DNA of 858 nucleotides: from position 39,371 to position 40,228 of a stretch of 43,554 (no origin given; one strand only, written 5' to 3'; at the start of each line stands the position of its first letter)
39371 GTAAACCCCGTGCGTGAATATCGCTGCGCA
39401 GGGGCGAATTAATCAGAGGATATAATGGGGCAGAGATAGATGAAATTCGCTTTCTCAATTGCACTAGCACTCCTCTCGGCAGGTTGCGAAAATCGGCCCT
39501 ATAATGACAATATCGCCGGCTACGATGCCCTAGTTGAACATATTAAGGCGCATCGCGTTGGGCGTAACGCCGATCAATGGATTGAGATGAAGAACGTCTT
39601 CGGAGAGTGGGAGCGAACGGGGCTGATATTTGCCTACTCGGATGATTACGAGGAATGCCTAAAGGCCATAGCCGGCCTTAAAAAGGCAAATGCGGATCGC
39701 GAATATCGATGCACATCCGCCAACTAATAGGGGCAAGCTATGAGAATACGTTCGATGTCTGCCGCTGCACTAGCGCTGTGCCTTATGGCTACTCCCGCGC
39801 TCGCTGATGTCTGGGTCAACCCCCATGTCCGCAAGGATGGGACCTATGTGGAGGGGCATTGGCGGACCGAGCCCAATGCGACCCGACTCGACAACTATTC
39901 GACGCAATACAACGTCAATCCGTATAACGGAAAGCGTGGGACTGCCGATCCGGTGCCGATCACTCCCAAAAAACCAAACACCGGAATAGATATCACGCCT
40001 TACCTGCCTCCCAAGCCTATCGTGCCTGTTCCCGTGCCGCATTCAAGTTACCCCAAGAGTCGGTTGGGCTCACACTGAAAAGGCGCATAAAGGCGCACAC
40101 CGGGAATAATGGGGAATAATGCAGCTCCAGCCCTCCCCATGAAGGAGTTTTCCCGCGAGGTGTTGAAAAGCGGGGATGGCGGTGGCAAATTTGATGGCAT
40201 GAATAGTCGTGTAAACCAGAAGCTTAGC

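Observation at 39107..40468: Four envelope-targeted small proteins after the repressor, including a TM-anchored/lipoprotein paralog pair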

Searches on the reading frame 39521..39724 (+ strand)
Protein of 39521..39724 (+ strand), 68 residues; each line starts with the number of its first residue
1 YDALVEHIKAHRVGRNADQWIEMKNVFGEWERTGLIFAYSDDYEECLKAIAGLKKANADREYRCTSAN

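Call 74: search_protein_representatives(alignment_id=A4)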
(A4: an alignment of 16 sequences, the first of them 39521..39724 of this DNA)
Query: 16 sequences, 68 profile positions. Proteins with E-value up to 0.001 (for the whole library): 244; up to 1e-10: 60; up to 1e-30: 1. The best 150 are listed.
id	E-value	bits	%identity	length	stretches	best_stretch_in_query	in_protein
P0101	5.8e-32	125.2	-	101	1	4-68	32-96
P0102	1.5e-30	120.6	-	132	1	1-68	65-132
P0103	5.1e-30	119.0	-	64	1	6-68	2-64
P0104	8.9e-30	118.2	-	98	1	3-68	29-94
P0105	7.9e-29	115.2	-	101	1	1-68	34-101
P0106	2.9e-28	113.4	-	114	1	3-68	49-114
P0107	3.9e-27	109.7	-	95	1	4-68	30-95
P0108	4.4e-27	109.6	-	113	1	4-68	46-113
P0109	1.5e-26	107.8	-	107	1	4-68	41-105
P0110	8.5e-26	105.4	-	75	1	16-68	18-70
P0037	2.5e-25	103.9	-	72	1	1-68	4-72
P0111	8.1e-25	102.3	-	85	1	1-68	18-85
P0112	6.0e-24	99.5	-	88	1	2-68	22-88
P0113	2.1e-23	97.8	-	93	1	4-68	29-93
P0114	9.6e-23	95.7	-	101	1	2-68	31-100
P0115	1.3e-22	95.2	-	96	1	2-66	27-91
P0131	8.2e-15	70.3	-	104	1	3-68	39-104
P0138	5.4e-13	64.4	-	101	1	2-68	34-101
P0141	8.0e-13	63.9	-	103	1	1-68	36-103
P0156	2.4e-11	59.2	-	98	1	4-68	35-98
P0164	2.1e-10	56.1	-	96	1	7-68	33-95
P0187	5.4e-09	51.6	-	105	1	6-68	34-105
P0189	6.9e-09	51.3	-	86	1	16-68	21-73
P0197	2.0e-08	49.8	-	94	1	4-68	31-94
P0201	2.4e-08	49.6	-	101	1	4-68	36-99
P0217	1.6e-07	46.9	-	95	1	6-68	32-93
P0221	1.9e-07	46.7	-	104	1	3-68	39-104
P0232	4.7e-07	45.4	-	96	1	9-68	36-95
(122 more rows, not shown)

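Call 76: search_protein_families(library=pfam, proteins=[P0141, P0156, P0164, P0197, P0201, P0217, P0232, P0221, P0187, P0138], max_evalue=0.1)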
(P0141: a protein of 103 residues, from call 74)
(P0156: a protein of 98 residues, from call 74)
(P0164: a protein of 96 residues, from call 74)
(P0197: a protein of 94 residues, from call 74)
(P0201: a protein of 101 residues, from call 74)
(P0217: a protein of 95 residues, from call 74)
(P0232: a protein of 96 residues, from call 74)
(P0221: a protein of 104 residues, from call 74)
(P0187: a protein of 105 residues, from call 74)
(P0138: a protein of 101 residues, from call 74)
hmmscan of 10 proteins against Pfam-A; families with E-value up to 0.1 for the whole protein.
P0141 (103 aa): 0 families

P0156 (98 aa): 0 families

P0164 (96 aa): 0 families

P0197 (94 aa): 0 families

P0201 (101 aa): 0 families

P0217 (95 aa): 0 families

P0232 (96 aa): 0 families

P0221 (104 aa): 0 families

P0187 (105 aa): 0 families

P0138 (101 aa): 0 families

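Call 77: list_cluster_members(proteins=[P0101, P0115, P0131, P0141, P0156, P0164, P0197, P0221, P0232, P0189])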
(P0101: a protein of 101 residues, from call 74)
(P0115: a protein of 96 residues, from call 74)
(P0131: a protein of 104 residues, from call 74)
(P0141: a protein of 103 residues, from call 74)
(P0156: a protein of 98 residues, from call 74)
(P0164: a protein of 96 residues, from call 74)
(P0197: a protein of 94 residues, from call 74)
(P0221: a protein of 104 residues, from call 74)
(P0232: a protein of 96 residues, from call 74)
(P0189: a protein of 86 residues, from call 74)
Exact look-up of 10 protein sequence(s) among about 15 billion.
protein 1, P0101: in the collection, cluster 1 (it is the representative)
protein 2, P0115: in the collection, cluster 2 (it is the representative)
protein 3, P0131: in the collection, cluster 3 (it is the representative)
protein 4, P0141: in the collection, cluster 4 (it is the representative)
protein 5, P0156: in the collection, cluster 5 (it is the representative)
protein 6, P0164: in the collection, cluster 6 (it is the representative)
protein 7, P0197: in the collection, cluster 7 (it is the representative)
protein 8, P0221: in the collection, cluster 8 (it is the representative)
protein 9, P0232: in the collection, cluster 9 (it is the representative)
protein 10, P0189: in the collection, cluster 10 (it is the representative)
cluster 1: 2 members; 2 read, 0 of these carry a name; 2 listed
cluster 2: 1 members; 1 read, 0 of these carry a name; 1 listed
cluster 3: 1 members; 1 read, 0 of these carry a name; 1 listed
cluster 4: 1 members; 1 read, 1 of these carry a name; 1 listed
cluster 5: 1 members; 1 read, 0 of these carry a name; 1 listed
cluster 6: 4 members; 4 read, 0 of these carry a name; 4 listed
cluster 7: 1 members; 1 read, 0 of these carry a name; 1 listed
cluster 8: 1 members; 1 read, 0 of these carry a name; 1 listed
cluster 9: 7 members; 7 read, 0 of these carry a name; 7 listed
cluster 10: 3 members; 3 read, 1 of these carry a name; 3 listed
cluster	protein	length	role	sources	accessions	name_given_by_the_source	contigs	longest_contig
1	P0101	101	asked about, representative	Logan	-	-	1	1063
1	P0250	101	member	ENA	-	-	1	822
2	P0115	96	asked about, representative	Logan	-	-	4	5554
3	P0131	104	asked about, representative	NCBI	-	-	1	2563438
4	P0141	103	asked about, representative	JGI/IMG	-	hypothetical protein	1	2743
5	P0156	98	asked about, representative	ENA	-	-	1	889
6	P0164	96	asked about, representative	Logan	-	-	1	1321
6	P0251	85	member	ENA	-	-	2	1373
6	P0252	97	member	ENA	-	-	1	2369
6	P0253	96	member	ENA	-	-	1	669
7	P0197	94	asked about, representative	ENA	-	-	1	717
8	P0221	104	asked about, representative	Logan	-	-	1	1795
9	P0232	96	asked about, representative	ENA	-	-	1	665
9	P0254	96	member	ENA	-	-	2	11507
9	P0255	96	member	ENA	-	-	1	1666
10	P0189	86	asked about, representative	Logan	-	-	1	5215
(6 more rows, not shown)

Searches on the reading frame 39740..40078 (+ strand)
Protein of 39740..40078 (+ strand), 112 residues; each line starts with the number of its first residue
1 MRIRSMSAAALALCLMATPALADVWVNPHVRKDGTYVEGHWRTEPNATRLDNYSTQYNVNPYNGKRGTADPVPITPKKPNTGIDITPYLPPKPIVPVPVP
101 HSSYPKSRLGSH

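Call 5: search_protein_families(library=pfam, proteins=[window:39740-40078:+], max_evalue=1)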
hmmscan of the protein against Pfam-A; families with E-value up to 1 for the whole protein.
window:39740-40078:+ (112 aa): 2 families
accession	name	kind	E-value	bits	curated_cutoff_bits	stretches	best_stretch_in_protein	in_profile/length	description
PF24653.1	Phage_OMP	-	0.06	14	27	1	3-33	2-32/122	Cyanophage outer membrane protein like beta barrel domain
PF03004.19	Transposase_24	-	0.11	13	28.7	1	17-40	56-79/138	Plant transposase (Ptta/En/Spm family)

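Call 6: search_protein_families(library=phrogs, proteins=[window:39740-40078:+], max_evalue=1)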
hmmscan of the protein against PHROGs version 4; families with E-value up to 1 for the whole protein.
window:39740-40078:+ (112 aa): 1 family
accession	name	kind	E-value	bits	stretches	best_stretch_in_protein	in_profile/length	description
phrog_29674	-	unknown function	1.4e-12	48.8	1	4-71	3-72/74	-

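Call 19: find_homologous_proteins(query=window:39740-40078:+, max_evalue=0.01)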
Query window:39740-40078:+ (112 aa): 40 proteins with E <= 0.01 among 44 candidates.
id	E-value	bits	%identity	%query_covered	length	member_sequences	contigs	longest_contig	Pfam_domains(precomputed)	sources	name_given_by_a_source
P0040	1.8e-67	243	100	96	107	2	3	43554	-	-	-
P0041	3.5e-26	109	54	91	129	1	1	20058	-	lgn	-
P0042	2.5e-21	94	70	51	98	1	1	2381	-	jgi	jgi:opacity protein-like surface antigen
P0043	6.3e-21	92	67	44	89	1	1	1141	-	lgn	-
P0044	1.0e-20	92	56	65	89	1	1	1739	-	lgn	-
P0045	2.8e-20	90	66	52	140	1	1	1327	-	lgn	-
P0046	5.1e-20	89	56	56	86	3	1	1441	-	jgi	jgi:hypothetical protein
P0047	2.8e-19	87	55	65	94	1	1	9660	-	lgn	-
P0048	8.8e-19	85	70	45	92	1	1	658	-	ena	-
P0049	9.9e-19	85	59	59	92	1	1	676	-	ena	-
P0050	2.0e-18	84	69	52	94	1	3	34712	-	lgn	-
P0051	2.3e-18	84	65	46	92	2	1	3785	-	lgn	-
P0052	3.9e-18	83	55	63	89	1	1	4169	-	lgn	-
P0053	8.5e-18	82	64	56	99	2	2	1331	-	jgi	jgi:hypothetical protein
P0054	1.2e-17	82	65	51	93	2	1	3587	-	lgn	-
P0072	1.4e-13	69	45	78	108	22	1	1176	PF08789.16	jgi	-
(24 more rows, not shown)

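Call 38: search_protein_families(library=padloc, proteins=[window:39740-40078:+], max_evalue=0.1)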
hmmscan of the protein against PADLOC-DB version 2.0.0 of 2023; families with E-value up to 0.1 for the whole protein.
window:39740-40078:+ (112 aa): 1 family
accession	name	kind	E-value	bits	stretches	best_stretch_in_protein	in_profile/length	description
PDLC04515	PDC-M21A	-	0.0037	15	1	5-52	124-171/205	-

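Call 44: search_dna_similar(query=window:39740-40078:+, collection=phages, mode=protein, max_evalue=0.001)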
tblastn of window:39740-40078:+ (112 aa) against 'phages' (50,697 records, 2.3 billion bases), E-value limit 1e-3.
No match.

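Call 49: search_protein_families(library=ncbifam, proteins=[window:39740-40078:+, P0041, P0072], max_evalue=0.1)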
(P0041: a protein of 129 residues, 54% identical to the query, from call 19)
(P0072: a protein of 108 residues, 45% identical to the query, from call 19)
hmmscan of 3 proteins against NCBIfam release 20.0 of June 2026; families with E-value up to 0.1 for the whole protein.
window:39740-40078:+ (112 aa): 1 family
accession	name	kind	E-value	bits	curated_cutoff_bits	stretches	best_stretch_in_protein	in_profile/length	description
NF047414.1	BRANT_His_rich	hypoth_equivalog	0.012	16.7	44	1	5-23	4-22/62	His-rich protein BRANT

P0041 (129 aa): 0 families

P0072 (108 aa): 1 family
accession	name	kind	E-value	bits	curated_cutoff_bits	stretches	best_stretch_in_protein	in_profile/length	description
NF007464.0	PRK10040.1-4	equivalog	0.085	13.6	168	0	85-105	90-110/112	hypothetical protein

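Call 60: find_encoding_contigs(protein=P0041, flank=6000, max_places=2)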
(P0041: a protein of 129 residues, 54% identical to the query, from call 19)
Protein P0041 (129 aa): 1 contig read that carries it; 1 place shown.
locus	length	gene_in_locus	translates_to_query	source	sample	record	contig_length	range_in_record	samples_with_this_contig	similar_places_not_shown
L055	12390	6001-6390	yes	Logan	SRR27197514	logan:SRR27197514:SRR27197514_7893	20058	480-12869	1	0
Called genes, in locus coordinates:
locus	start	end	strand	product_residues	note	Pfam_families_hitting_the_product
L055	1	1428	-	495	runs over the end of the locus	PF04851:ResIII, PF00270:DEAD, PF00271:Helicase_C (weak)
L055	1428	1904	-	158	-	PF07120:DUF1376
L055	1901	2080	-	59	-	-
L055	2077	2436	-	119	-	-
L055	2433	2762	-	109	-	-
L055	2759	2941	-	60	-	-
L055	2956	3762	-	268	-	-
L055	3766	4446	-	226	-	PF01170:UPF0020 (faint), PF01555:N6_N4_Mtase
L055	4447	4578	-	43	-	-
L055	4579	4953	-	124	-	-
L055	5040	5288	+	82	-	-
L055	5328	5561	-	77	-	-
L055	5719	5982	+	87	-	-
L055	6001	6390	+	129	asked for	-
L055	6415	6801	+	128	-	-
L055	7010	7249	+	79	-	PF04014:MazE_antitoxin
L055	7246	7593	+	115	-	PF02452:PemK_toxin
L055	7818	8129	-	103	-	-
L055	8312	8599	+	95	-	-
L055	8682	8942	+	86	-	-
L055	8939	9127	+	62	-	-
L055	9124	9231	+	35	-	-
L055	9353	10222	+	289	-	PF04404:ERF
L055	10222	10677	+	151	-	PF00436:SSB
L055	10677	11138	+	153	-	PF27269:YonG_N (weak)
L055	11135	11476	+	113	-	PF06147:DUF968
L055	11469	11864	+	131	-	PF05772:NinB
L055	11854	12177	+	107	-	-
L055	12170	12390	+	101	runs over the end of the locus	-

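Call 61: find_encoding_contigs(protein=P0050, flank=6000, max_places=2)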
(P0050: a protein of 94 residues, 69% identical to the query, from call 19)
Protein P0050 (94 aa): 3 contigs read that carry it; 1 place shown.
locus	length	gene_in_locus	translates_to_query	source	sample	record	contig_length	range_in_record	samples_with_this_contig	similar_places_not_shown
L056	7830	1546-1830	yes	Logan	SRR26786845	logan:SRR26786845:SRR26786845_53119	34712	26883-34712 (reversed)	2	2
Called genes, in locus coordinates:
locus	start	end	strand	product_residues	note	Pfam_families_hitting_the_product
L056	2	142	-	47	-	?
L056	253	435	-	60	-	-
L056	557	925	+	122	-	PF12844:HTH_19 (weak), PF01381:HTH_3, PF13560:HTH_31 (weak)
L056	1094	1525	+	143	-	-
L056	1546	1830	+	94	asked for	-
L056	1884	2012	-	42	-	-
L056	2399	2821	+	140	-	PF06056:Terminase_5 (faint)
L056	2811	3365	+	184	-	PF00691:OmpA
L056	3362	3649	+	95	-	-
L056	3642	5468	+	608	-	-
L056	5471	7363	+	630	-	PF23899:SU10_portal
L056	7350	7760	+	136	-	-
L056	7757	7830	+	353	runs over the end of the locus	-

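Call 65: search_protein_families(library=phrogs, proteins=[L055:6415-6801:+], max_evalue=0.1)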
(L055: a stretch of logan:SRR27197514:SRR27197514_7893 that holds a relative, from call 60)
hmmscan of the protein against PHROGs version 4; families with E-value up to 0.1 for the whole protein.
L055:6415-6801:+ (128 aa): 2 families
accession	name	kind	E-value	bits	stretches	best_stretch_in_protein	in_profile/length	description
phrog_27591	-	unknown function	0.014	15.4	1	34-92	264-322/381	-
phrog_37518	-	unknown function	0.04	14.9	1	48-87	94-133/227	-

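Call 81: search_protein_families(library=pfam, proteins=[L055:5719-5982:+, L055:5328-5561:-], max_evalue=0.01)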
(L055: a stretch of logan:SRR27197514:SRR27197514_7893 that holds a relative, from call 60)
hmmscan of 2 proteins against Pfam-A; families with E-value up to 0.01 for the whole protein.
L055:5719-5982:+ (87 aa): 2 families
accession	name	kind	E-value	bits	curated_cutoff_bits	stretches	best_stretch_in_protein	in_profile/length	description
PF01381.28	HTH_3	-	6.9e-05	23.3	23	1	1-41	10-50/55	Helix-turn-helix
PF13560.12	HTH_31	-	0.00052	20.7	27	1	1-42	15-57/64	Helix-turn-helix domain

L055:5328-5561:- (77 aa): 2 families
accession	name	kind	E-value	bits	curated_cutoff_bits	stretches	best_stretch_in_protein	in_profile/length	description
PF01381.28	HTH_3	-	0.00051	20.5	23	1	8-42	13-47/55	Helix-turn-helix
PF13560.12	HTH_31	-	0.0096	16.7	27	0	6-39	16-50/64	Helix-turn-helix domain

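Call 92: predict_structure(alignment_id=A2)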
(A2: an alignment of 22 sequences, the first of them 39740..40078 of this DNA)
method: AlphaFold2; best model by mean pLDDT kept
length: 112 residues; sequences in the alignment: 22
mean_pLDDT: 70.0   pTM: 0.30
mean pLDDT of the five models: 70.0, 67.5, 67.2, 66.6, 64.5
residues with pLDDT >= 90: 9; 70-90: 47; 50-70: 52; < 50: 4
segments of 3 or more residues with pLDDT < 50: 110-112
pLDDT, mean of each block of 10 residues (from residue 1): 64 71 81 90 65 70 77 58 62 78 59 45
secondary structure, 60 per line:
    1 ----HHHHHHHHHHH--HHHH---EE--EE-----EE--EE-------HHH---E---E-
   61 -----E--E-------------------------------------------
elements in order: H5-15 H18-21
